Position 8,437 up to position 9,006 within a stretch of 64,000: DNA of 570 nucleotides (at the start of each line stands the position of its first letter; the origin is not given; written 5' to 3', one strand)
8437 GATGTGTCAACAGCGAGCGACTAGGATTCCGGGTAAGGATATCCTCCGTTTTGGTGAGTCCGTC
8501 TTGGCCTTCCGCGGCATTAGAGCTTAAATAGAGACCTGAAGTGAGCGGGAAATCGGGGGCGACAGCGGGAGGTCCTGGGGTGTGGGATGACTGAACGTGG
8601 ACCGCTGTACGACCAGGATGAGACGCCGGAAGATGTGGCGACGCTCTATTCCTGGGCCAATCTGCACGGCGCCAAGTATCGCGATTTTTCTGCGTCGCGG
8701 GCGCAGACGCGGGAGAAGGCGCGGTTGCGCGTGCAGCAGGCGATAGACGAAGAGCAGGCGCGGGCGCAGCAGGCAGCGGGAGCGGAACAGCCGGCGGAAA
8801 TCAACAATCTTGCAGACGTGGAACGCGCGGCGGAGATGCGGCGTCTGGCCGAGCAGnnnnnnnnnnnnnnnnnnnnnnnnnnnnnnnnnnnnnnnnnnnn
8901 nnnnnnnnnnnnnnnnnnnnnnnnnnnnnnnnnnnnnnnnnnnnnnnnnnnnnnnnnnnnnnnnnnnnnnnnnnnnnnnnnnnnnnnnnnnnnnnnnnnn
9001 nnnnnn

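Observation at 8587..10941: BcsR apparently split around a ~450-aa spacer and fused to BcsQ in one polypeptide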

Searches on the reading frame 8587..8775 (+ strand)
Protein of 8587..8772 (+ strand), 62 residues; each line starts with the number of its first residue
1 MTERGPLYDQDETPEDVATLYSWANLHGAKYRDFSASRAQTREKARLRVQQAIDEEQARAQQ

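Call 8: find_homologous_proteins(query=window:8587-8772:+, max_evalue=0.01)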
Query seq(62 aa) (62 aa): 114 proteins with E <= 0.01 among 114 candidates.
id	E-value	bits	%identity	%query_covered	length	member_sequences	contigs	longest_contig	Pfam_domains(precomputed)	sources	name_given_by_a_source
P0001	6.7e-29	116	90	98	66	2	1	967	-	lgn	-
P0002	1.1e-28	115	90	100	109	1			-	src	-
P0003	4.3e-28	113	89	98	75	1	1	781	-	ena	-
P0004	2.4e-27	111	90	97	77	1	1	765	-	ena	-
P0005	3.5e-27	110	87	98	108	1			-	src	-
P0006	1.4e-25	105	93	87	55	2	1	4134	-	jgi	-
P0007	1.8e-25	105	85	100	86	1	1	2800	-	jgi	-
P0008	2.2e-25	105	85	100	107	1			-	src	-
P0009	1.6e-24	102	83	97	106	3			-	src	-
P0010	2.1e-24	102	88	79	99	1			-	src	-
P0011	8.8e-24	100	89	85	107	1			-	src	-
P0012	1.4e-23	99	87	85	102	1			-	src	-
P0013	2.1e-23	98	87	85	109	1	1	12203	-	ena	-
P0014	4.5e-23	97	79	100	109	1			-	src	-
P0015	4.8e-23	97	81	100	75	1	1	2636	-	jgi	jgi:hypothetical protein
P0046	1.3e-19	87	74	100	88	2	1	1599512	-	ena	-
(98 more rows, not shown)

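Call 10: find_encoding_contigs(protein=P0046, flank=10000, max_places=3)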
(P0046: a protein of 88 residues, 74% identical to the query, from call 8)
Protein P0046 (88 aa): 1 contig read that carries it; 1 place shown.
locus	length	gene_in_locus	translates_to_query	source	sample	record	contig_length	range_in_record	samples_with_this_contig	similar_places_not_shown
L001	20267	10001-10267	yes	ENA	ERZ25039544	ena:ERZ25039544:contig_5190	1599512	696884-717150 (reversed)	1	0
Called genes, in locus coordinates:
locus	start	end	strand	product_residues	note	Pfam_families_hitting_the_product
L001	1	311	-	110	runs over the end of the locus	PF21983:NikA-like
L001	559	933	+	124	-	-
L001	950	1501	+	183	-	PF01656:CbiA (weak)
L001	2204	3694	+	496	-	PF22483:Mu-transpos_C_2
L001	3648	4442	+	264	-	PF01695:IstB_IS21, PF00308:Bac_DnaA (weak), PF00004:AAA (weak)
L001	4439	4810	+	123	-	-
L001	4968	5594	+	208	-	PF20538:DUF6753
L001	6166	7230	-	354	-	PF18145:SAVED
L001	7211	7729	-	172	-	PF26395:E2-CBASS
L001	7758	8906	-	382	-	PF18144:SMODS, PF21654:DncV-like_NTFase (weak)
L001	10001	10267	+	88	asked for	-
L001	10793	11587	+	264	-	PF06564:CBP_BcsQ, PF13614:AAA_31 (faint), PF01656:CbiA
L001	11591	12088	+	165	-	-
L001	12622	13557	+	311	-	-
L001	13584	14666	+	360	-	PF03170:CBM_BcsB_1st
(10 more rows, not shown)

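Call 28: search_protein_representatives(alignment_id=A1)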
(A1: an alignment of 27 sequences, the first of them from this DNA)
Query: 27 sequences, 56 profile positions. Proteins with E-value up to 0.001 (for the whole library): 334; up to 1e-10: 267; up to 1e-30: 0. The best 150 are listed.
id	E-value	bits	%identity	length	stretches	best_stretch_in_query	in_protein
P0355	3.0e-28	113.5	-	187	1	2-55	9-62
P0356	6.3e-28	112.5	-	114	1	2-56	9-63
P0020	7.8e-28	112.2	-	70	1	2-54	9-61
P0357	1.2e-27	111.6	-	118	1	2-54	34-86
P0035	2.0e-27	110.8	-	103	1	2-55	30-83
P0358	2.3e-27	110.7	-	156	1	2-55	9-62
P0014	2.3e-27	110.7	-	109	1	2-55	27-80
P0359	2.3e-27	110.7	-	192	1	2-56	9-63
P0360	2.4e-27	110.6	-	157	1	2-55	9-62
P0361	2.5e-27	110.5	-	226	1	2-55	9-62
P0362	2.6e-27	110.5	-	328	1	2-56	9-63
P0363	4.8e-27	109.7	-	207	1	2-55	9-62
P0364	6.6e-27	109.2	-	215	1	2-51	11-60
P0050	7.1e-27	109.1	-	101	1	3-56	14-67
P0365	8.1e-27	108.9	-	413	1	2-55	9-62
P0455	1.2e-20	89.1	-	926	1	3-55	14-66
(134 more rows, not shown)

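Call 30: search_solved_structures(query=A1, max_evalue=10, show_alignments=3)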
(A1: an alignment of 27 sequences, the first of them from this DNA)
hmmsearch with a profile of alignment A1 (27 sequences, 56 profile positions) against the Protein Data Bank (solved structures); distinct sequences matched with E-value up to 10: 4.
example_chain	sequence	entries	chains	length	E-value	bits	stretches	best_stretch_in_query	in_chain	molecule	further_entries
7m1h_E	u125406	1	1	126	1.1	12.4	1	5-20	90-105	JPU-G3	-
7jq6_A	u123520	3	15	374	1.4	12.1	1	21-40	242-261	Encapsidation protein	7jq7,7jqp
9nrj_C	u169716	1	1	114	2.8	11.1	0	5-20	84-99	2C04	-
1w09_A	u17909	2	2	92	3.1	11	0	17-29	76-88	ALPHA-HEMOGLOBIN STABILIZING PROTEIN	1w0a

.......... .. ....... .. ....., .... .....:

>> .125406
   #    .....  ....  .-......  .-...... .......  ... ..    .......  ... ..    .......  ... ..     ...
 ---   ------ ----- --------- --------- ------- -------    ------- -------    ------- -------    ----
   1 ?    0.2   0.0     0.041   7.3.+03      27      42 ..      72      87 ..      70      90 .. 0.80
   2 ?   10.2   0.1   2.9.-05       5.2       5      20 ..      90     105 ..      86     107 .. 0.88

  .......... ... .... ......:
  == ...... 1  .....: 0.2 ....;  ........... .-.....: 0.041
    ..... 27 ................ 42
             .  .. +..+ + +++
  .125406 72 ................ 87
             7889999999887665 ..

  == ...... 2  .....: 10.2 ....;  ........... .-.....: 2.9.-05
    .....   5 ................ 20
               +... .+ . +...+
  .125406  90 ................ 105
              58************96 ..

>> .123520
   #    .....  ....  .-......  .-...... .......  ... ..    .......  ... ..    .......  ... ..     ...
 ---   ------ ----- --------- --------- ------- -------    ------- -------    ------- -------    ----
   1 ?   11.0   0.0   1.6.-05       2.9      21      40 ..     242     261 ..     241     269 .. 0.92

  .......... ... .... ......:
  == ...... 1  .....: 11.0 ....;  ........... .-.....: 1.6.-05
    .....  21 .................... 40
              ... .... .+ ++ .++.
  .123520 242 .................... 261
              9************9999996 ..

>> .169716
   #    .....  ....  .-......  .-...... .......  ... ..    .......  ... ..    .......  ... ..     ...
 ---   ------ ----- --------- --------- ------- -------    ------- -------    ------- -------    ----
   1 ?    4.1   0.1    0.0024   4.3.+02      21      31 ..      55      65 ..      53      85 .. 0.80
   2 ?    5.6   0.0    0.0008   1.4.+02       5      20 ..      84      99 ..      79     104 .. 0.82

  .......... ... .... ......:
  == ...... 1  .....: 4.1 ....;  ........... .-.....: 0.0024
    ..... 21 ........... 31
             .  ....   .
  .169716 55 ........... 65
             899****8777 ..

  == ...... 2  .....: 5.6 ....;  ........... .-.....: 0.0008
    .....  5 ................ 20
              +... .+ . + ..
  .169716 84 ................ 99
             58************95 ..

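Call 95: find_encoding_contigs(protein=P0455, flank=9000, max_places=2)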
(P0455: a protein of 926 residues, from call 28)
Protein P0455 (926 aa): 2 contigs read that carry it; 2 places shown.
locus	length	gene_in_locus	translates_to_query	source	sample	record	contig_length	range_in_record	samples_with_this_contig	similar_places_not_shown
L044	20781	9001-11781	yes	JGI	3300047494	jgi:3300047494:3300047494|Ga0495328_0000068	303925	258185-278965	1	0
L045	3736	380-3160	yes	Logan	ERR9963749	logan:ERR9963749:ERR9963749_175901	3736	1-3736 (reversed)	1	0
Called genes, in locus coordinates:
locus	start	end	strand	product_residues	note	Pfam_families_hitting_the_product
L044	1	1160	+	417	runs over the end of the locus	PF21016:RlmN_N, PF04055:Radical_SAM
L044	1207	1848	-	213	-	PF13302:Acetyltransf_3, PF00583:Acetyltransf_1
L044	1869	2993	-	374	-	PF01933:CofD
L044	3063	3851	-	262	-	PF13428:TPR_14 (faint), PF13432:TPR_16 (faint), PF07719:TPR_2 (faint)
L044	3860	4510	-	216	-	PF14063:DUF4254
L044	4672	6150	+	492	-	PF00294:PfkB, PF08543:Phos_pyr_kin (faint), PF01467:CTP_transf_like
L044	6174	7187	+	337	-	PF04321:RmlD_sub_bind, PF01073:3Beta_HSD, PF01370:Epimerase, PF02719:Polysacc_synt_2 (weak), PF07993:NAD_binding_4 (faint), PF16363:GDP_Man_Dehyd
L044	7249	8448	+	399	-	PF18130:ATPgrasp_N (weak), PF02222:ATP-grasp (weak)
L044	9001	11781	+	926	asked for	PF01656:CbiA, PF06564:CBP_BcsQ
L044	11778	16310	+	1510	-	PF00535:Glycos_transf_2, PF13641:Glyco_tranf_2_3, PF13506:Glyco_transf_21 (weak), PF13632:Glyco_trans_2_3, PF03552:Cellulose_synt, PF07238:PilZ, PF03170:CBM_BcsB_1st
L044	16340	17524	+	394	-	PF01270:Glyco_hydro_8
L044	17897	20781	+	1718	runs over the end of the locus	PF07719:TPR_2 (faint), PF12895:ANAPC3 (faint), PF13176:TPR_7 (faint), PF13181:TPR_8 (faint), PF13414:TPR_11 (faint), PF13432:TPR_16 (weak), PF14559:TPR_19 (weak), PF05420:BCSC_C, +8 more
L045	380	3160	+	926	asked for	PF01656:CbiA, PF06564:CBP_BcsQ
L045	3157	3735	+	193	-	?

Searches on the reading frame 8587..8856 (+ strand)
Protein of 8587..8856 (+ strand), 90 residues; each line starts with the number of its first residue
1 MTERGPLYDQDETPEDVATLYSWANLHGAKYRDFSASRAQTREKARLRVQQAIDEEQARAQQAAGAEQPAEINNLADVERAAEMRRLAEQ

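Call 5: search_protein_families(library=pfam, proteins=[window:8587-8856:+], max_evalue=10)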
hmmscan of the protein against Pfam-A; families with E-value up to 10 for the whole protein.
seq(90 aa): 0 families

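Call 6: search_protein_families(library=ncbifam, proteins=[window:8587-8856:+], max_evalue=10)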
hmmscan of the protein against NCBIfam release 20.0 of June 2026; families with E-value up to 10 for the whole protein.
seq(90 aa): 1 family
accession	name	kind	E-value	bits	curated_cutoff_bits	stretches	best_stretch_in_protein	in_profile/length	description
NF040677.1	wall_bind_EntC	exception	0.6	8.9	770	1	38-85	217-265/422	cell wall-binding protein EntC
